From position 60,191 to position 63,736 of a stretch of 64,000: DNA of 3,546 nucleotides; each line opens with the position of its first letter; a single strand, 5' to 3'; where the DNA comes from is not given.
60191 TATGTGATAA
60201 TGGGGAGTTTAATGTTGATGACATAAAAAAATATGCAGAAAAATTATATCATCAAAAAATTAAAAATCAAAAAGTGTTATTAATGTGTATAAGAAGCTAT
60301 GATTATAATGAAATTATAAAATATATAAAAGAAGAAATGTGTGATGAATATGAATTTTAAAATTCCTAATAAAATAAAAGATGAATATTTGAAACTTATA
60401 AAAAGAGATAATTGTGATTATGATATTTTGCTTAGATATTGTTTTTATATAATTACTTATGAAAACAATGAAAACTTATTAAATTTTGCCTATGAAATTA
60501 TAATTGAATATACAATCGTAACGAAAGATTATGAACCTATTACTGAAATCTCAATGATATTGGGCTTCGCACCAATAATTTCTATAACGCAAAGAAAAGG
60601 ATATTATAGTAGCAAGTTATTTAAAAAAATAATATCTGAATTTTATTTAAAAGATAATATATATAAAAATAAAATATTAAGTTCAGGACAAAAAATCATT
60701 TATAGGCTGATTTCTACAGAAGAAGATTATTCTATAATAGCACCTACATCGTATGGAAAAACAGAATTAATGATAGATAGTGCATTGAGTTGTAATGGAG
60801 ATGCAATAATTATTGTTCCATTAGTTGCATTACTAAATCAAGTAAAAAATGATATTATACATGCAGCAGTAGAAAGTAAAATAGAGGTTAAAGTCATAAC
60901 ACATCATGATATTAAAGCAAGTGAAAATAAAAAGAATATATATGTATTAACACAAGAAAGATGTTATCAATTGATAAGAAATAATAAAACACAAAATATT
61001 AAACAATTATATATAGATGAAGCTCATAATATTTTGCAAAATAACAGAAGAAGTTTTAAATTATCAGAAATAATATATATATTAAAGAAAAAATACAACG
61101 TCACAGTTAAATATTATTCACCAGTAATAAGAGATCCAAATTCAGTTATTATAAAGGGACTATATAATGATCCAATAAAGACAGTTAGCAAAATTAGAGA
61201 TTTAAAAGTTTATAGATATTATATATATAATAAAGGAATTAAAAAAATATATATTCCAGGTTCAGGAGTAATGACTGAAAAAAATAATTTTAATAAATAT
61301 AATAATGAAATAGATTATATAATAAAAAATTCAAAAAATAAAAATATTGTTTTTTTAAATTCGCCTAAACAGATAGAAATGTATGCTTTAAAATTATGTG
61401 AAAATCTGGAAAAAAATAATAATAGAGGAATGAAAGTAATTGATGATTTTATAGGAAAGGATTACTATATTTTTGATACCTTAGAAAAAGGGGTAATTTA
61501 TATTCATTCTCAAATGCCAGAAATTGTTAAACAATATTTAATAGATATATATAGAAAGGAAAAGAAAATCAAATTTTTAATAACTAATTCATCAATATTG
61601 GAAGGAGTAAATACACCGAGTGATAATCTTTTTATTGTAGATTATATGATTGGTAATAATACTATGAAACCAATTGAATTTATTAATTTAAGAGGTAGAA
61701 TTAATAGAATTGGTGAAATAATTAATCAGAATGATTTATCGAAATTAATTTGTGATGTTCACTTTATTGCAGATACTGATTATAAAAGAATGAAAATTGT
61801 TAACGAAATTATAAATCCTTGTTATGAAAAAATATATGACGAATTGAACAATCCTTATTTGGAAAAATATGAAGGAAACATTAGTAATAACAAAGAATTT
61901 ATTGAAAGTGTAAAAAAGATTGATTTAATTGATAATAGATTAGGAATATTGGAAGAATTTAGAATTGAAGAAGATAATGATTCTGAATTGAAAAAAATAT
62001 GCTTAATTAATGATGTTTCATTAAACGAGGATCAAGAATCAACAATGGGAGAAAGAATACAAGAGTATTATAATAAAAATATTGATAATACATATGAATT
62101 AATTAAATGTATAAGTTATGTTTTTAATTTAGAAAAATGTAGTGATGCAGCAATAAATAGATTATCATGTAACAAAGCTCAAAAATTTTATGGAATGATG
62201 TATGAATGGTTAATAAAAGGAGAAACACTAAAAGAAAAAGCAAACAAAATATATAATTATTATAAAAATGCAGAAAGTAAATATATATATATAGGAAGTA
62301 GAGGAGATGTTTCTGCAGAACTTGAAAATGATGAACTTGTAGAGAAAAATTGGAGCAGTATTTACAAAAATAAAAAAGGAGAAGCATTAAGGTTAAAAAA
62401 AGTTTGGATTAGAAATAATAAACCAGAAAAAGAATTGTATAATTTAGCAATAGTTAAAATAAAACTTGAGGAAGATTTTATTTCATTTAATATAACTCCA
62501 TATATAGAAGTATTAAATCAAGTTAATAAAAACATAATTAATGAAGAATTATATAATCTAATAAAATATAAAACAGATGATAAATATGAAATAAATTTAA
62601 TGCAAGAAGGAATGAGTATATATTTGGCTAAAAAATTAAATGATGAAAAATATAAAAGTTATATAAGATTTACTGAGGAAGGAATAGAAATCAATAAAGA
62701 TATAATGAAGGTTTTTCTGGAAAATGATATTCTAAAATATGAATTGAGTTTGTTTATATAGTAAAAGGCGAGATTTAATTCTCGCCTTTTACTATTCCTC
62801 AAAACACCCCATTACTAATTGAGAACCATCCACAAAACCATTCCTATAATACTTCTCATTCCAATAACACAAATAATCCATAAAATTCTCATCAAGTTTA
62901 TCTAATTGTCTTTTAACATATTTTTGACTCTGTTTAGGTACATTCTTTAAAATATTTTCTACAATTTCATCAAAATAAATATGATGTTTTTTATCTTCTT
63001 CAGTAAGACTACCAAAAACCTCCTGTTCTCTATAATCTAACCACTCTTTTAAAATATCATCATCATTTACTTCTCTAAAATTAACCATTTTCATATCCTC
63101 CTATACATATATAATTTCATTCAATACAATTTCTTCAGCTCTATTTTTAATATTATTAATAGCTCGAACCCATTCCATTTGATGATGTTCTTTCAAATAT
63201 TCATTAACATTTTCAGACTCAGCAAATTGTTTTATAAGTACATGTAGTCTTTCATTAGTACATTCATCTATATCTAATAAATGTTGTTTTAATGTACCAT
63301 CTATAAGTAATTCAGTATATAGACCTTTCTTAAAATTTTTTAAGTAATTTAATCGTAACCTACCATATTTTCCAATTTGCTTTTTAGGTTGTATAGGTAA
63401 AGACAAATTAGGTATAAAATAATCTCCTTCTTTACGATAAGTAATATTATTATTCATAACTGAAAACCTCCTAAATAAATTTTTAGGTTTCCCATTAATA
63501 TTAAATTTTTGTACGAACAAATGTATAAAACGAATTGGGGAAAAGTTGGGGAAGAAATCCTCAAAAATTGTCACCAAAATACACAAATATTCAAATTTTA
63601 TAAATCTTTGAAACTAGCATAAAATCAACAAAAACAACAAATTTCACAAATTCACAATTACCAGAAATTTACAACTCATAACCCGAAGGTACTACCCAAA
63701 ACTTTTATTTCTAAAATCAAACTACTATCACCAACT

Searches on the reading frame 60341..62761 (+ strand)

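Call 33: search_protein_families(library=pfam, proteins=[window:60341-62761:+], max_evalue=0.0001)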
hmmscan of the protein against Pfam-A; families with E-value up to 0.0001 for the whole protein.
window:60341-62761:+ (806 aa): 3 families
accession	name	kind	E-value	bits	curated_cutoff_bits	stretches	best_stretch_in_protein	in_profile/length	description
PF00270.35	DEAD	-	1.7e-15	57.6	26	1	116-249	3-146/167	DEAD/DEAH box helicase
PF04851.21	ResIII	-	2.7e-07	31.1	22.5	1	122-251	14-153/164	Type III restriction enzyme, res subunit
PF00271.37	Helicase_C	-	6.8e-05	23.5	23.5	0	379-458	36-110/110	Helicase conserved C-terminal domain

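Call 51: search_protein_families(library=padloc, proteins=[window:60341-62761:+], max_evalue=0.001)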
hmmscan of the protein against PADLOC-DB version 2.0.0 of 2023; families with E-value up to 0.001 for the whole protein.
window:60341-62761:+ (806 aa): 17 families
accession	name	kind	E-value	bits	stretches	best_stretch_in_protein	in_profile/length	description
PDLC00176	HamB1|HamB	-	1.2e-50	170.5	1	21-800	40-838/845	DEAD-box helicase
PDLC00190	HamB1|HamB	-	8.4e-48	161.4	1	86-791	114-844/866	DEAD-box helicase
PDLC00186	HamB1|HamB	-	1.5e-41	140.3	2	115-269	149-313/864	DEAD-box helicase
PDLC00187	HamB1|HamB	-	1.9e-36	123.7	2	33-268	54-301/851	DEAD-box helicase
PDLC00185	HamB1|HamB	-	5.7e-35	118.4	1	96-577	124-623/871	DEAD-box helicase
PDLC00180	HamB1|HamB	-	6.4e-35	118.8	1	69-458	62-426/709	DEAD-box helicase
PDLC00200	HamB2|HamB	-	3.3e-33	112.7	2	117-272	151-316/865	DEAD-box helicase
PDLC00201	HamB2|HamB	-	3.7e-31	106.2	1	66-457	61-427/721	DEAD-box helicase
PDLC00199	HamB2|HamB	-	1.6e-28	97.2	2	333-457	379-507/841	DEAD-box helicase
PDLC00184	HamB1|HamB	-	1.5e-25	87.5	1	92-458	98-460/738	DEAD-box helicase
PDLC00181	HamB1|HamB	-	2.7e-23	79.9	1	112-579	139-608/836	DEAD-box helicase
PDLC00182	HamB1|HamB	-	3.1e-15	53.6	1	99-527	86-504/719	DEAD-box helicase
PDLC00191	HamB1|HamB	-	3.3e-11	40.2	1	125-462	116-478/767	DEAD-box helicase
PDLC03960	SngC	-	2e-09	34.8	1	118-360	31-288/720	-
PDLC04530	PDC-M23B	-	2.8e-09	33.6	1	364-458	387-481/828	-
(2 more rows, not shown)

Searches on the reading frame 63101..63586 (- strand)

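Call 33: search_protein_families(library=pfam, proteins=[window:63101-63586:-], max_evalue=0.0001)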
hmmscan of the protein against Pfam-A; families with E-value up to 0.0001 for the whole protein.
window:63101-63586:- (161 aa): 1 family
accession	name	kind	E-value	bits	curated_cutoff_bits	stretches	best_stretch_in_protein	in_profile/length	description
PF14198.11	TnpV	-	5.6e-41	139.4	27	1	49-159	1-111/111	Transposon-encoded protein TnpV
